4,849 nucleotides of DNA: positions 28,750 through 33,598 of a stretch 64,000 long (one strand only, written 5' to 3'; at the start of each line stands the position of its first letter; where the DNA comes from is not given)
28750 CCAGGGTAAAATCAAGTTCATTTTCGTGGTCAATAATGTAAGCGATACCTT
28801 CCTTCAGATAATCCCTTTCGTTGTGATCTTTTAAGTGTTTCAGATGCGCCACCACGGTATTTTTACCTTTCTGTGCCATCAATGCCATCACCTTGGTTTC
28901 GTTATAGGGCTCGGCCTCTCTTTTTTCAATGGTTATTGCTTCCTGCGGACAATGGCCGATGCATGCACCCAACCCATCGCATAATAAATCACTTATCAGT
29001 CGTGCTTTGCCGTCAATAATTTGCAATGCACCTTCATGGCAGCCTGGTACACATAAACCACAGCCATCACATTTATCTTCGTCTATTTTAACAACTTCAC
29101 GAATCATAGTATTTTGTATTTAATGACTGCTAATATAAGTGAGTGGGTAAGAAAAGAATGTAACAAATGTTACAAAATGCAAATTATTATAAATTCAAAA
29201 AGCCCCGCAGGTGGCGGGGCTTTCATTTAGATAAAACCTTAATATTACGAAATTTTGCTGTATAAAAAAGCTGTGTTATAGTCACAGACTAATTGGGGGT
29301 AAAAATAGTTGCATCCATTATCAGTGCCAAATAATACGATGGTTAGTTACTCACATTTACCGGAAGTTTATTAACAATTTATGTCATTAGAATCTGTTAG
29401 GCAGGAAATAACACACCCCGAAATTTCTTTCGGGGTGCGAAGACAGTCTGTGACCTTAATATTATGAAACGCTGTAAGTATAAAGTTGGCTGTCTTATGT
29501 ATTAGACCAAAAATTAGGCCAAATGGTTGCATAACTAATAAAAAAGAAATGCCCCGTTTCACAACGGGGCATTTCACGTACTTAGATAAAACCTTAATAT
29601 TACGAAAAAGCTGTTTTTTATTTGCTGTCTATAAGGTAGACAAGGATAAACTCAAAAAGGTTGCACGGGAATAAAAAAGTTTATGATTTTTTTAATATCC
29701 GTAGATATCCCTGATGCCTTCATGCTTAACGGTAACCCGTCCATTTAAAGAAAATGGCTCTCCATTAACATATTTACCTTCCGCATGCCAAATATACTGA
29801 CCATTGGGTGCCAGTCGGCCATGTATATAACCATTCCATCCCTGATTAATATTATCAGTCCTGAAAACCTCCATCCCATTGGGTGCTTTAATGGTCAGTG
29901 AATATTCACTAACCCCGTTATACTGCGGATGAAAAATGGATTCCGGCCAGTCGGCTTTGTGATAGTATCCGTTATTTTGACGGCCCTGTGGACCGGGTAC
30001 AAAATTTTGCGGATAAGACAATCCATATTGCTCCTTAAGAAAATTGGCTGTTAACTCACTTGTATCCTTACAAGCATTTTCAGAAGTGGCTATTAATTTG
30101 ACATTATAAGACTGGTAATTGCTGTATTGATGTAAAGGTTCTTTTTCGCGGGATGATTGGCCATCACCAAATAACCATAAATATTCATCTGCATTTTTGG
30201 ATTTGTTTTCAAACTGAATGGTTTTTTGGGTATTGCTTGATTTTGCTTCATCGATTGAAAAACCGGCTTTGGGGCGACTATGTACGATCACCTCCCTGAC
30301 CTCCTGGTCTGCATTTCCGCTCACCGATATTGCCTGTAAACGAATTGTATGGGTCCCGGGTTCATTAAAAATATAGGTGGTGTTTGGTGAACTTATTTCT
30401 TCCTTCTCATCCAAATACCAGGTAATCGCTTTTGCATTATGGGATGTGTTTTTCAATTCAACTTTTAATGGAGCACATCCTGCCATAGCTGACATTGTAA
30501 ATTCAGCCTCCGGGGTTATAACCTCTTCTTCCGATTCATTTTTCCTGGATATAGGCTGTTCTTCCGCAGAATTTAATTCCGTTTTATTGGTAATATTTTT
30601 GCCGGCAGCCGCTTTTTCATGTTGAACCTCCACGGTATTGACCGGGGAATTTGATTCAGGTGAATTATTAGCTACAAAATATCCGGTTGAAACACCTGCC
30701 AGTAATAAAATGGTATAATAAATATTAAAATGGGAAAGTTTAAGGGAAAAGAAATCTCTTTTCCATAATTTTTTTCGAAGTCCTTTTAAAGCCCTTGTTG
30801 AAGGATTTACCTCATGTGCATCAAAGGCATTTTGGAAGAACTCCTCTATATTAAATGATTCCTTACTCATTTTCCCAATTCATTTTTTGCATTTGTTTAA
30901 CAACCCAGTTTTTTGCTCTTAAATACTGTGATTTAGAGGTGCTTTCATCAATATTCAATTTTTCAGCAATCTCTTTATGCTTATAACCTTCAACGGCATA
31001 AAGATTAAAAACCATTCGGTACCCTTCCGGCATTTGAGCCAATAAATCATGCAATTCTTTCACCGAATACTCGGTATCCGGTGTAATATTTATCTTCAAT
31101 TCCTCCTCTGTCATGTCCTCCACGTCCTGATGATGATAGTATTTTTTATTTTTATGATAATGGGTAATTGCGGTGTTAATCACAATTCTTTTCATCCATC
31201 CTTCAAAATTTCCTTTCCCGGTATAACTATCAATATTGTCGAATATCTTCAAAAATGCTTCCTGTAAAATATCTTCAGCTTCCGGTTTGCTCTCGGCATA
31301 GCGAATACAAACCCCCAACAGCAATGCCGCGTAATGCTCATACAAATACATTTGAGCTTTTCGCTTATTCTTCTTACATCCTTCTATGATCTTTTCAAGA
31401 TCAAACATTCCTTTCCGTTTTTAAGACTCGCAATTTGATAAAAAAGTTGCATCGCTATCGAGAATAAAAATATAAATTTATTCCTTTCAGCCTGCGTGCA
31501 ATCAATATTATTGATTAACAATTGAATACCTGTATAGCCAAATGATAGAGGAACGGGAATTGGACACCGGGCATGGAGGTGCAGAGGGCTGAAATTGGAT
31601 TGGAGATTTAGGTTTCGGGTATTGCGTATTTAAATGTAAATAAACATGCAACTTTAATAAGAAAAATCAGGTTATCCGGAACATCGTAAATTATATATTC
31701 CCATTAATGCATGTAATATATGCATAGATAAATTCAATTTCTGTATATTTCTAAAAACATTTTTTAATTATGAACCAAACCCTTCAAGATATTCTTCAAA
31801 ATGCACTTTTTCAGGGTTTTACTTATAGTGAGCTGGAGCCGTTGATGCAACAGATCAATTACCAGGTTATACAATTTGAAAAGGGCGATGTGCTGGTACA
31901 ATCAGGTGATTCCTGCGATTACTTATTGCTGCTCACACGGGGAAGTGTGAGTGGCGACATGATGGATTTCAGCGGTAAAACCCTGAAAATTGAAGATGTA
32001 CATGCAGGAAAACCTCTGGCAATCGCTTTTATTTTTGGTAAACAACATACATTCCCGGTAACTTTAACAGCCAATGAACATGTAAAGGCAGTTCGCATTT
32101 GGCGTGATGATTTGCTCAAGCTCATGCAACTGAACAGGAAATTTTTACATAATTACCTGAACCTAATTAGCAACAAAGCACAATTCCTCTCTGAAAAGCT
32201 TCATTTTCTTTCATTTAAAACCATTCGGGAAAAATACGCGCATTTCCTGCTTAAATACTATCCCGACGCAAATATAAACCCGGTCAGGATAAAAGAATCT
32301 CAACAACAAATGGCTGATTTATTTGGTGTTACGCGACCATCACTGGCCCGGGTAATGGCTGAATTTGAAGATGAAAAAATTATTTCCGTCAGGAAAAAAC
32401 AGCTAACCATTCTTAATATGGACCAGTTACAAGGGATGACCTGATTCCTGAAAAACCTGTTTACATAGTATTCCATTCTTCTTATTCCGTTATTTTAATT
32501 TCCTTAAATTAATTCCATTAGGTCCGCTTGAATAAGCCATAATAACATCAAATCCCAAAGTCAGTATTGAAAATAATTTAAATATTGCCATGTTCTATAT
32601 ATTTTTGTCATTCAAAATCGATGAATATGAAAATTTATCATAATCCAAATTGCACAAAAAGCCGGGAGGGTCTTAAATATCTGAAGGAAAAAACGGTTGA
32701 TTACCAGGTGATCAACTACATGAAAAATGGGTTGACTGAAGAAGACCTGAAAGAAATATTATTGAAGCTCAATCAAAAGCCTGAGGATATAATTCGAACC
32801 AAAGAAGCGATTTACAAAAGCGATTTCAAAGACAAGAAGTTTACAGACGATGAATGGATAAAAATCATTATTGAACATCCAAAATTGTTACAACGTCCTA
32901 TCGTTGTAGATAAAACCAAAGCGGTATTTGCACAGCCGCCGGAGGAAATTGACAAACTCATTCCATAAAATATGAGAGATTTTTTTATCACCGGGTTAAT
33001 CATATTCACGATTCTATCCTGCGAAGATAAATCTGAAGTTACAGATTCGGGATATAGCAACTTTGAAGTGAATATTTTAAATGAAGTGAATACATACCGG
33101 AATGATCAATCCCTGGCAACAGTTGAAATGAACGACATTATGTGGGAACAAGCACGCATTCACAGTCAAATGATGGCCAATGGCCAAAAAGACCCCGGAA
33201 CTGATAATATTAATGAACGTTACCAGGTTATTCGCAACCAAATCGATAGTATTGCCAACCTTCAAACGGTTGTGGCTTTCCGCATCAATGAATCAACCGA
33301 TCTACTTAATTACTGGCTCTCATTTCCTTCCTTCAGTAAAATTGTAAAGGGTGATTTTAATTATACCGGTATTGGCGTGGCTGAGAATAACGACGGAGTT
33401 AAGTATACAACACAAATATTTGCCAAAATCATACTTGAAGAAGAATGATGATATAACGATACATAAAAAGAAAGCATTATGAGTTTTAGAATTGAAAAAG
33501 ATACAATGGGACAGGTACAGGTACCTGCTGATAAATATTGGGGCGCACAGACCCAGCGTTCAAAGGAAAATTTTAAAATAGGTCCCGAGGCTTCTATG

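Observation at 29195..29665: Three tandem paralogous sRNA-like units between the anti-sigma gene and the nrf operon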

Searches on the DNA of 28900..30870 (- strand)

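Call 5: search_rna_families(source=window, start=28900, end=29900, threshold=evalue, max_evalue=10, show_alignments=3)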
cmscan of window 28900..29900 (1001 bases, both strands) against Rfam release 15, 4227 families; matches with E-value up to 10: 35.
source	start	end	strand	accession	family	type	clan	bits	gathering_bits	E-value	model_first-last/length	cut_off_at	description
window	29545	29643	-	RF04180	BTnc231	Gene; sRNA;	-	33.1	80.4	9.4e-05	1-154/154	no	Bacteroides sRNA BTnc231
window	29153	29257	-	RF01770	rimP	Cis-reg; leader;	-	33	47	0.0028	1-102/102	no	Gammaprotebacteria rimP leader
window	29539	29592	-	RF02838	Ref55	Gene; sRNA;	-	28.2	43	0.11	1-54/54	no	Enterococcus sRNA 55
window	29540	29681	-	RF00515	PyrR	Cis-reg;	-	25.1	54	0.52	1-115/115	no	PyrR binding site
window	29153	29226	-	RF02537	TarA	Gene; sRNA;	-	24.5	80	0.12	1-99/99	no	Vibrio ToxT activated RNA TarA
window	29193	29283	-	RF01859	Phe_leader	Cis-reg; leader;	-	23.8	55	0.22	1-125/125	no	Phenylalanine leader peptide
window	29199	29259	-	RF01393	isrJ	Gene; sRNA;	-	23.3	37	0.087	1-75/75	no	isrJ Hfq binding RNA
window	29195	29275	-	RF00512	Leu_leader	Cis-reg; leader;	-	22.8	50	0.041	1-148/148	no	Leucine operon leader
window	29534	29641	-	RF02905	sRNA41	Gene; sRNA;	-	22.4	45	0.48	1-113/113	no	Archaeal Small RNA 41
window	29169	29223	+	RF02844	RefA9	Gene; antisense;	-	22.4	49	0.87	1-64/64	no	Enterococcus sRNA A9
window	29533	29616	-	RF00242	ctRNA_pT181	Gene; antisense;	-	22.1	56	3.7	1-94/94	no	ctRNA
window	29492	29581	+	RF04182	GibS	Gene; sRNA;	-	21.9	115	1.9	1-142/142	no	GibS sRNA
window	29535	29644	-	RF00121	MicC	Gene; sRNA;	-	21.5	90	1.7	1-123/123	no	MicC RNA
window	29542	29622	-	RF02846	Ref84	Gene; antisense;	-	21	52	6.3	1-87/87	no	Enterococcus sRNA 84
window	29540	29613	+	RF02068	STnc480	Gene; sRNA;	-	20.2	72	4.4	1-72/72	no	Enterobacterial sRNA STnc480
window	29540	29611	-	RF04319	BTncRNA_FopS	Gene; sRNA;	-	17.9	56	6.2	1-71/71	no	Bacteroidetes FopS (family of paralogous sRNAs)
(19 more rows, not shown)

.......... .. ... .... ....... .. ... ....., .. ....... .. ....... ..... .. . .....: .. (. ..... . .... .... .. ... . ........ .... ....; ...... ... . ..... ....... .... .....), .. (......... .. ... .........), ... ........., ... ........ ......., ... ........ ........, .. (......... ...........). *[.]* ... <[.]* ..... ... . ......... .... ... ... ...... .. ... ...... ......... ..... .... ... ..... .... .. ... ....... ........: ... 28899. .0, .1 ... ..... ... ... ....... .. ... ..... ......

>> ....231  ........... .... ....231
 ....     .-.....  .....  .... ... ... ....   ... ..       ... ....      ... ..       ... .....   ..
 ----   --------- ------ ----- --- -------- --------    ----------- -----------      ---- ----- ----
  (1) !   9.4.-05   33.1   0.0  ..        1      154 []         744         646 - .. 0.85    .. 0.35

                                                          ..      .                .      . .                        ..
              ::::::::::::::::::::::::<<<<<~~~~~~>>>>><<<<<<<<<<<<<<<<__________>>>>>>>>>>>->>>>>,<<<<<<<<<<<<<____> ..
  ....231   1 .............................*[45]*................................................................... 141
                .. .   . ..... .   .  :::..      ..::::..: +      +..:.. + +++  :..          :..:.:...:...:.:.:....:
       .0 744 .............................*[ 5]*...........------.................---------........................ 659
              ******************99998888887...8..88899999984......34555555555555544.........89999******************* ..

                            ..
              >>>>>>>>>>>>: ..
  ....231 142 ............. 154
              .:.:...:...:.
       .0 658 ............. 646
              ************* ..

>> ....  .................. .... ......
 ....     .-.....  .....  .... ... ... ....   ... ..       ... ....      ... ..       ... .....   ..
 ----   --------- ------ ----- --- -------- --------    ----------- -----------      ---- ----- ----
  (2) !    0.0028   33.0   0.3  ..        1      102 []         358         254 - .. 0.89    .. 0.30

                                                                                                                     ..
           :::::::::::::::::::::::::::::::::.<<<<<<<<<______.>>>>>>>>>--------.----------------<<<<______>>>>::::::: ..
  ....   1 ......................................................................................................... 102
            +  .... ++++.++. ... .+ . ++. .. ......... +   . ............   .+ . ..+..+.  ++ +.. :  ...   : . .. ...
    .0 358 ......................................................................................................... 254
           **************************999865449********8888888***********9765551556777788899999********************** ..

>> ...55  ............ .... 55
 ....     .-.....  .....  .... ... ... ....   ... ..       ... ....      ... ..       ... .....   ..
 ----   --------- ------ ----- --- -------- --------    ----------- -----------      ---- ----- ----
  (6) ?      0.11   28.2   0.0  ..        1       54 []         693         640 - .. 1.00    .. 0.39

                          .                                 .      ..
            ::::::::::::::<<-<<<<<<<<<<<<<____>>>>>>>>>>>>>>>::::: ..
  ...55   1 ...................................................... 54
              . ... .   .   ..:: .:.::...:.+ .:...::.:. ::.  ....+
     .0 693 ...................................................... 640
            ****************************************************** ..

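Call 69: search_rna_families(sources=[L001, L002, L005, L008, L009], threshold=gathering)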
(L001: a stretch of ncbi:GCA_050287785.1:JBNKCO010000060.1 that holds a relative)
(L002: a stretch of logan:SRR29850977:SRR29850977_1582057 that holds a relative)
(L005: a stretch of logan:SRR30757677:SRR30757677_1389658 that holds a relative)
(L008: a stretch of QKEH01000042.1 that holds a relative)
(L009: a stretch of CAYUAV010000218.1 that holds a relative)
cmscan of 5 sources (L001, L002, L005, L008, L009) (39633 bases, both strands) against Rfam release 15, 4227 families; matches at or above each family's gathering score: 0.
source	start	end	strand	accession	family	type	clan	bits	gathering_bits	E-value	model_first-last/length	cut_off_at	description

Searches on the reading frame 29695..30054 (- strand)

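Call 63: search_protein_families(library=ncbifam, proteins=[window:29695-30054:-], max_evalue=1)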
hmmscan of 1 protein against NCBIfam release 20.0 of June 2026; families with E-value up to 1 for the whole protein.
seq(120 aa): 0 families

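Call 64: search_protein_families(library=pfam, proteins=[window:29695-30054:-], max_evalue=1)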
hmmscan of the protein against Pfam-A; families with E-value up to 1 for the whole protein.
seq(120 aa): 2 families
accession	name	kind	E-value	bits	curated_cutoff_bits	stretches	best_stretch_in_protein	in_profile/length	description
PF13585.12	CHU_C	-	0.016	15.8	27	1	47-92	25-71/86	CHU_C Type IX secretion signal domain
PF24000.1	DUF7316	-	0.24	12.5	27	0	78-89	13-24/78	Family of unknown function (DUF7316)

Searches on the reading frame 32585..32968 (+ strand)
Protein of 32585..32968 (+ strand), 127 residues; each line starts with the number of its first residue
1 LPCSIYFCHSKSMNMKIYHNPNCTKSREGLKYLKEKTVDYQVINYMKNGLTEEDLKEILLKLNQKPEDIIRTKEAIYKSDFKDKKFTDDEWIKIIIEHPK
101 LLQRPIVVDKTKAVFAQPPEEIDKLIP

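Call 62: search_protein_families(library=pfam, proteins=[window:32585-32968:+])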
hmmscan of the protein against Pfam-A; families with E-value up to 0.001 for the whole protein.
window:32585-32968:+ (127 aa): 1 family
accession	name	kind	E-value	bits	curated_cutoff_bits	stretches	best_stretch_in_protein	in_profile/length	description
PF03960.21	ArsC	-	2.8e-16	60.1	24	1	18-124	1-78/79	ArsC family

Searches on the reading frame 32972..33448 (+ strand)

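Call 62: search_protein_families(library=pfam, proteins=[window:32972-33448:+])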
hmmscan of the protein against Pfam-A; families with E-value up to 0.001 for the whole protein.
window:32972-33448:+ (158 aa): 1 family
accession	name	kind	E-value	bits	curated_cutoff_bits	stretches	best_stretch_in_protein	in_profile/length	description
PF00188.32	CAP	-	4.3e-08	34.5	21.1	1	36-150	1-117/117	Cysteine-rich secretory protein family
